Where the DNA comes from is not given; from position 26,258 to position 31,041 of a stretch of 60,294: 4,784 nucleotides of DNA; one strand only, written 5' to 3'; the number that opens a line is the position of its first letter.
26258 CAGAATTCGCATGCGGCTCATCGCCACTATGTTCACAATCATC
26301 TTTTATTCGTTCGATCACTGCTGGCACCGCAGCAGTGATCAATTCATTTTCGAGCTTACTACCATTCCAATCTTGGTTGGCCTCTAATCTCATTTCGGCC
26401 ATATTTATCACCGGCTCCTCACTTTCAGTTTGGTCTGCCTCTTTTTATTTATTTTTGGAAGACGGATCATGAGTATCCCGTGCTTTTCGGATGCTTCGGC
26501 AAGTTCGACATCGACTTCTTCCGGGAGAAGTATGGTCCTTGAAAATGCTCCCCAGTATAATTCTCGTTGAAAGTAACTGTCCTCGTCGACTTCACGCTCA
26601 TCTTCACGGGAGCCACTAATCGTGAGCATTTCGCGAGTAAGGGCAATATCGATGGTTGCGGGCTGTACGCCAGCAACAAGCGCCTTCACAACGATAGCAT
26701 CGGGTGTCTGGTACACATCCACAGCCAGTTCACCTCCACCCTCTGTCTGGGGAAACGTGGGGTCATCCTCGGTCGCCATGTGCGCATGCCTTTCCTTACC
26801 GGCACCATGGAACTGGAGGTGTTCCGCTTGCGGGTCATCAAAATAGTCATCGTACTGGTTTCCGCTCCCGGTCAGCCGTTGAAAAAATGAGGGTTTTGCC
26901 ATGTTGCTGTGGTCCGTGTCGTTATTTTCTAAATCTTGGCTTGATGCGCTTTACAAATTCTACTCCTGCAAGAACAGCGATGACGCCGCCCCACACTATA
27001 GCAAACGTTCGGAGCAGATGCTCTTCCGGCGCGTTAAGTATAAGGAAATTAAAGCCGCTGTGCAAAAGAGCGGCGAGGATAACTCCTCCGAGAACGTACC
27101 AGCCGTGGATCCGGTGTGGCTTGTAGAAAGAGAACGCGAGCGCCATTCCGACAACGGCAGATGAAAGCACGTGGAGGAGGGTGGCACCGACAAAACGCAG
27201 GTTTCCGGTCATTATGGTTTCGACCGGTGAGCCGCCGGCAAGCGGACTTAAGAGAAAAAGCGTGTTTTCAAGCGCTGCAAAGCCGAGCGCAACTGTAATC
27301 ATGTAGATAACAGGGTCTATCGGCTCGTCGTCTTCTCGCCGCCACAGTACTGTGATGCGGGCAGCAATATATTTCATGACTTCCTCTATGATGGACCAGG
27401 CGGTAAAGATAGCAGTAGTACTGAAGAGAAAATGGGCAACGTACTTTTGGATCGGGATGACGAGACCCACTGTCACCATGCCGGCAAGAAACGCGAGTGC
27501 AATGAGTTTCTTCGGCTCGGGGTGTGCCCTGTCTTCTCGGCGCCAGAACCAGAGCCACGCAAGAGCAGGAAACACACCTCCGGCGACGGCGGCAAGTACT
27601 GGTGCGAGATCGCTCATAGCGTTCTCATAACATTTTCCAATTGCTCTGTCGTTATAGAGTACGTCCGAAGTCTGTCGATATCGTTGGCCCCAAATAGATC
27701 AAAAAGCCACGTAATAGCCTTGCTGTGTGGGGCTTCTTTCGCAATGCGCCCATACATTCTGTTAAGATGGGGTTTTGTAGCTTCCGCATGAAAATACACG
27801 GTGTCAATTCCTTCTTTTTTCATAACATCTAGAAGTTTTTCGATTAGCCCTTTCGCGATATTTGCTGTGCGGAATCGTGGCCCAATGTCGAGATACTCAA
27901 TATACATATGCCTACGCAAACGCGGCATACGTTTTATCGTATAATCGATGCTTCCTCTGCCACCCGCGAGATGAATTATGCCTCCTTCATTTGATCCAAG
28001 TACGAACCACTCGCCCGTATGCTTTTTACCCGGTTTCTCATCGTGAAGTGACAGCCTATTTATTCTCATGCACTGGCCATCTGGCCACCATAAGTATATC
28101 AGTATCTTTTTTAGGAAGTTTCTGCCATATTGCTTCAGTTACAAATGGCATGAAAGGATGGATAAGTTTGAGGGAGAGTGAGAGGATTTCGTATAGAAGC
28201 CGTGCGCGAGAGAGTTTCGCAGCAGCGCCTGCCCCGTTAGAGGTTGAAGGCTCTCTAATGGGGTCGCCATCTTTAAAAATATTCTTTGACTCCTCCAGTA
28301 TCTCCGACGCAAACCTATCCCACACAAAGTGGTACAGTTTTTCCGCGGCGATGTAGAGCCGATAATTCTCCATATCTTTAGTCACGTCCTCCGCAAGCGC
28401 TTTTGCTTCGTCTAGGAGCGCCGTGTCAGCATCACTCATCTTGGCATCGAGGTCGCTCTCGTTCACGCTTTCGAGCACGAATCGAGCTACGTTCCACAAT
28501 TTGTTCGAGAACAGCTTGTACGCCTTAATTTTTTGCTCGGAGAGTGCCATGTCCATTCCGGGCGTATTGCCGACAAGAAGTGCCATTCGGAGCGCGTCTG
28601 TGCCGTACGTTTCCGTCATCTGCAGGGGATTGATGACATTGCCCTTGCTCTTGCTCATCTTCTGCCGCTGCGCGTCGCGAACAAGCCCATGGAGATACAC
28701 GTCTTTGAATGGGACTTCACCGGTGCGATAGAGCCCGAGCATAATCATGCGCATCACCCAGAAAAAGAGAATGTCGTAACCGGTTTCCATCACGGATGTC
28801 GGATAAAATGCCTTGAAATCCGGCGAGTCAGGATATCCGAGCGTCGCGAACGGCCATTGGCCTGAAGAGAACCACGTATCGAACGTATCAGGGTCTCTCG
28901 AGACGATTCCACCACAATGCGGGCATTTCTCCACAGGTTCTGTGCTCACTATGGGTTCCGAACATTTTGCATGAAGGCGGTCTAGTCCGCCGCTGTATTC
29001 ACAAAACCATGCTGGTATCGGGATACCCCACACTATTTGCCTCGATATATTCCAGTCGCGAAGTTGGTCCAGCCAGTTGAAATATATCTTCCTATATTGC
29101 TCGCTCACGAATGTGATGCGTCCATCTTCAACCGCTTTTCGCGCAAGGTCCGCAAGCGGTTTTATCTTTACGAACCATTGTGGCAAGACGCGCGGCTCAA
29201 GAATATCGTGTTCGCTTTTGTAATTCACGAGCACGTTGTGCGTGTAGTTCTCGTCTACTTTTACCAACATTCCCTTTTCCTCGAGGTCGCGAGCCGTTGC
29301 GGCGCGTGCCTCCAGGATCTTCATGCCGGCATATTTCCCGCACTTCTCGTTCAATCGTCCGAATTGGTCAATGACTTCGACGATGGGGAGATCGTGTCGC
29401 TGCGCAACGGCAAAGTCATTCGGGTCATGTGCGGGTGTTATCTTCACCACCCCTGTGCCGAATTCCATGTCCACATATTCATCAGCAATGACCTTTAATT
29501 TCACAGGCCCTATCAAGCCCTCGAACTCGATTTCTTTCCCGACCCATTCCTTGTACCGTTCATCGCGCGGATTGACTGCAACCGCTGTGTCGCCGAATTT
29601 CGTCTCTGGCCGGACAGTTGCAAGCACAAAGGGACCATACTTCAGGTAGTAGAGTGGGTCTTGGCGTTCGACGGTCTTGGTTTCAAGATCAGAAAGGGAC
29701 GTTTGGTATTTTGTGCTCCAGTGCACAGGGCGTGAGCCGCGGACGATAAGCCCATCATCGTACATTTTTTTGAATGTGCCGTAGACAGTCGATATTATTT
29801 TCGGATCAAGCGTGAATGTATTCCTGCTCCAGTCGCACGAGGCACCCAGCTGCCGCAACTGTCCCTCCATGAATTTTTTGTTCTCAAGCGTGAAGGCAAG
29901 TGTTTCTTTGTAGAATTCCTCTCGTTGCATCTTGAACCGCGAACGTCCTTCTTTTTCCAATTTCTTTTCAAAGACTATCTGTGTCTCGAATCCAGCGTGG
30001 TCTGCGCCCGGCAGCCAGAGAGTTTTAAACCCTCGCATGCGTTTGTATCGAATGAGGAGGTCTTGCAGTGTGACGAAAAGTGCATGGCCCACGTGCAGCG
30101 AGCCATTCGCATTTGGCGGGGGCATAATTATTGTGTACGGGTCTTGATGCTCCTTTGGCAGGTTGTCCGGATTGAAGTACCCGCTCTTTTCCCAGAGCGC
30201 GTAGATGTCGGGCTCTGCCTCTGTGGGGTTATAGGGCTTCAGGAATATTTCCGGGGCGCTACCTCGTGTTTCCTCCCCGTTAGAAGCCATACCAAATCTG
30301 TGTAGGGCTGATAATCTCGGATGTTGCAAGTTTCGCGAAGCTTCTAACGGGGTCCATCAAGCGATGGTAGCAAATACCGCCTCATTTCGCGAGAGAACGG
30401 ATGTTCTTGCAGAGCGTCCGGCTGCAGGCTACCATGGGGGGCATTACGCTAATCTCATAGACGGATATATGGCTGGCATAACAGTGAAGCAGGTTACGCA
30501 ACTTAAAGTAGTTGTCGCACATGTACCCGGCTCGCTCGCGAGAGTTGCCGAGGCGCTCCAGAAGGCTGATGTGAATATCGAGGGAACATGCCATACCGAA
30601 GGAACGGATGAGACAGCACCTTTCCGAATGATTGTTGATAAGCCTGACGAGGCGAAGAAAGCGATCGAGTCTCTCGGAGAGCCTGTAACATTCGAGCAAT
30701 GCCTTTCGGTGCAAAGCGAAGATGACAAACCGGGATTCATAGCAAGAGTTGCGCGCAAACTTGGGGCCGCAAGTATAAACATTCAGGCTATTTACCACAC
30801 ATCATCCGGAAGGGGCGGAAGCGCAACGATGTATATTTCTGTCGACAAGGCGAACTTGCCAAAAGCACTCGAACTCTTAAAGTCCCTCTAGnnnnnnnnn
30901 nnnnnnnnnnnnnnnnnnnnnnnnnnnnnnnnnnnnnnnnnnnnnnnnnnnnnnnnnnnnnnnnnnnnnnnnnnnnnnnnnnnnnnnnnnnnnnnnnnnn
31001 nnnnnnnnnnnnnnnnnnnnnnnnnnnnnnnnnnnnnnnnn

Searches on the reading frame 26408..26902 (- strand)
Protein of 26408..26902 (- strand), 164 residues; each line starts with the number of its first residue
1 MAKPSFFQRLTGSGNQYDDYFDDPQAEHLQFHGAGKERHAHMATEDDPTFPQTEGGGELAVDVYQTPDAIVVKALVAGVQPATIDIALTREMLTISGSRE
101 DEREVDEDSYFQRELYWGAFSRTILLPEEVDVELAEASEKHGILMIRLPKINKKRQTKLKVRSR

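Call 63: search_protein_families(library=pfam, proteins=[window:26408-26902:-], max_evalue=0.001)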
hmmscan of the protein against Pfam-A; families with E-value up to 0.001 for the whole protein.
window:26408-26902:- (164 aa): 1 family
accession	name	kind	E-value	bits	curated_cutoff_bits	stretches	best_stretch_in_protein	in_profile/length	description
PF00011.27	HSP20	-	2.8e-14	53.5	20.8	1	63-157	2-94/102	Hsp20/alpha crystallin family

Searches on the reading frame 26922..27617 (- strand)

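Call 63: search_protein_families(library=pfam, proteins=[window:26922-27617:-], max_evalue=0.001)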
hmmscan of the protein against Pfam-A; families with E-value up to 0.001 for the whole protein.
window:26922-27617:- (231 aa): 1 family
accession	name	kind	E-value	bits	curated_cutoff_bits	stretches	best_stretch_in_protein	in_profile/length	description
PF13367.11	PrsW-protease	-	3.8e-24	85.8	23.5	1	34-205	1-184/196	PrsW family intramembrane metalloprotease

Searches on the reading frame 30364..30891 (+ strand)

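Call 63: search_protein_families(library=pfam, proteins=[window:30364-30891:+], max_evalue=0.001)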
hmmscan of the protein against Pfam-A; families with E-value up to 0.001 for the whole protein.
window:30364-30891:+ (175 aa): 6 families
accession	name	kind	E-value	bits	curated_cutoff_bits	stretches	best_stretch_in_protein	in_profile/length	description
PF01842.31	ACT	-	1.8e-17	63.2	27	2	115-175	4-64/66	ACT domain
PF22629.2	ACT_AHAS_ss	-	1e-09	38.9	27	1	120-174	6-61/67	AHAS small subunit-like ACT domain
PF22468.2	ACT_9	-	3.1e-08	33.7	27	0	121-173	10-58/61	ACT domain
PF13840.12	ACT_7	-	6.6e-07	29.5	27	0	114-173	9-64/65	ACT domain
PF19571.5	ACT_8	-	7.1e-07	29.5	23.5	1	44-152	3-109/141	ACT domain pair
PF13291.12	ACT_4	-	3.6e-06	28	27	0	120-161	14-55/80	ACT domain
